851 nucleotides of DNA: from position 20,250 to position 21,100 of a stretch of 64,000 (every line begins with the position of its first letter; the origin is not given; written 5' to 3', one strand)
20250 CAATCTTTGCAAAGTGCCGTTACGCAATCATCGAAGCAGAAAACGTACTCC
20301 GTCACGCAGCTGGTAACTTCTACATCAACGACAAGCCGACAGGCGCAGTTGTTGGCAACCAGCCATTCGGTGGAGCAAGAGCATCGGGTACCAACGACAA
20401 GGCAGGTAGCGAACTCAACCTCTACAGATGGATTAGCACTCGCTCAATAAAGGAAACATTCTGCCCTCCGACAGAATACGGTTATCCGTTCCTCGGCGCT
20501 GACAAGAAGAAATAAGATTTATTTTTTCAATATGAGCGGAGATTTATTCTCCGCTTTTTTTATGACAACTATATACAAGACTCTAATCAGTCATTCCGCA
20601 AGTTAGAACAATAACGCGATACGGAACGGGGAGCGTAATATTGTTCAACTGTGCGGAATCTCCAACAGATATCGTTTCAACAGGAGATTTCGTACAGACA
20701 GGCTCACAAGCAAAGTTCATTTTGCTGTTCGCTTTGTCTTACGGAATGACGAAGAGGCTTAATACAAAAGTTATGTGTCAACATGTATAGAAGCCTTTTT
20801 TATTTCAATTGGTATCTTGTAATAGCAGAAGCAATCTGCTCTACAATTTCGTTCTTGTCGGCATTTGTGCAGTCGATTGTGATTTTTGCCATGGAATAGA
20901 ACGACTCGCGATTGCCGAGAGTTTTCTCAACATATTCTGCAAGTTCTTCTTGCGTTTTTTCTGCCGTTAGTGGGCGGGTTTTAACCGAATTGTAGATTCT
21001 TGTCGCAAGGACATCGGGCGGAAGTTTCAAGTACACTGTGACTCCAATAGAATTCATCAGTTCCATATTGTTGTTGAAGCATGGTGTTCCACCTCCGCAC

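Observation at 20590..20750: About 160-bp inverted-repeat-bounded structured element present twice in opposite orientation, with compensatory stem changes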

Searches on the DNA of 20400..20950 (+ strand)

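Call 7: search_rna_families(source=window, start=20400, end=20950, threshold=evalue, max_evalue=10)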
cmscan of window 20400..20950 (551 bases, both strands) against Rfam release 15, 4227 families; matches with E-value up to 10: 9.
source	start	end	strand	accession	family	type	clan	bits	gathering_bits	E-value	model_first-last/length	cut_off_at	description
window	20444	20568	+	RF00558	L20_leader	Cis-reg; leader;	-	24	58.7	0.02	1-127/127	no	Ribosomal protein L20 leader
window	20822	20924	+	RF01431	snoR135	Gene; snRNA; snoRNA; HACA-box;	-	18.7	45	0.26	1-143/143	no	small nucleolar RNA snoR135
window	20525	20589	-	RF02289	TtnuCD13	Gene; snRNA; snoRNA; CD-box;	-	18.6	75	2.3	1-63/63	no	Tetrahymena snoRNA TtnuCD13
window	20528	20562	-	RF03189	mir-1175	Gene; miRNA;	-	14.9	51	2.2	1-72/72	no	mir-1175 microRNA precursor family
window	20528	20563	+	RF03189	mir-1175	Gene; miRNA;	-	13.7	51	5.2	1-72/72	no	mir-1175 microRNA precursor family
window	20659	20721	-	RF02475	GlsR6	Gene; snRNA; snoRNA; CD-box;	-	13.5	75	1.6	1-59/59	no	Small nucleolar RNA GlsR6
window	20438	20499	-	RF01613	ceN109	Gene; snRNA; snoRNA; CD-box;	-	13.4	52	6.5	1-67/67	no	Nematode snoRNA ceN109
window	20504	20561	+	RF01911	MIR2118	Gene; miRNA;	-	13.2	85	8.6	54-117/170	no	MIR2118 microRNA precursor family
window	20495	20602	-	RF02504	Atu_L1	Gene; sRNA;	-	12.2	60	2.8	1-174/174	no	Rhizobiales sRNA Atu_L1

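Call 71: search_dna_similar(query=window:20564-20795:+, collection=plasmids, mode=distant, max_evalue=0.01)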
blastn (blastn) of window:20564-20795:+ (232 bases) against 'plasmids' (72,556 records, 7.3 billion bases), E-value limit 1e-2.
No match.

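Call 72: search_dna_similar(query=window:20564-20795:+, collection=phages, mode=distant, max_evalue=0.01)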
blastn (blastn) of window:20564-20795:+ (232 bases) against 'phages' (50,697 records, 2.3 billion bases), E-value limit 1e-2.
No match.
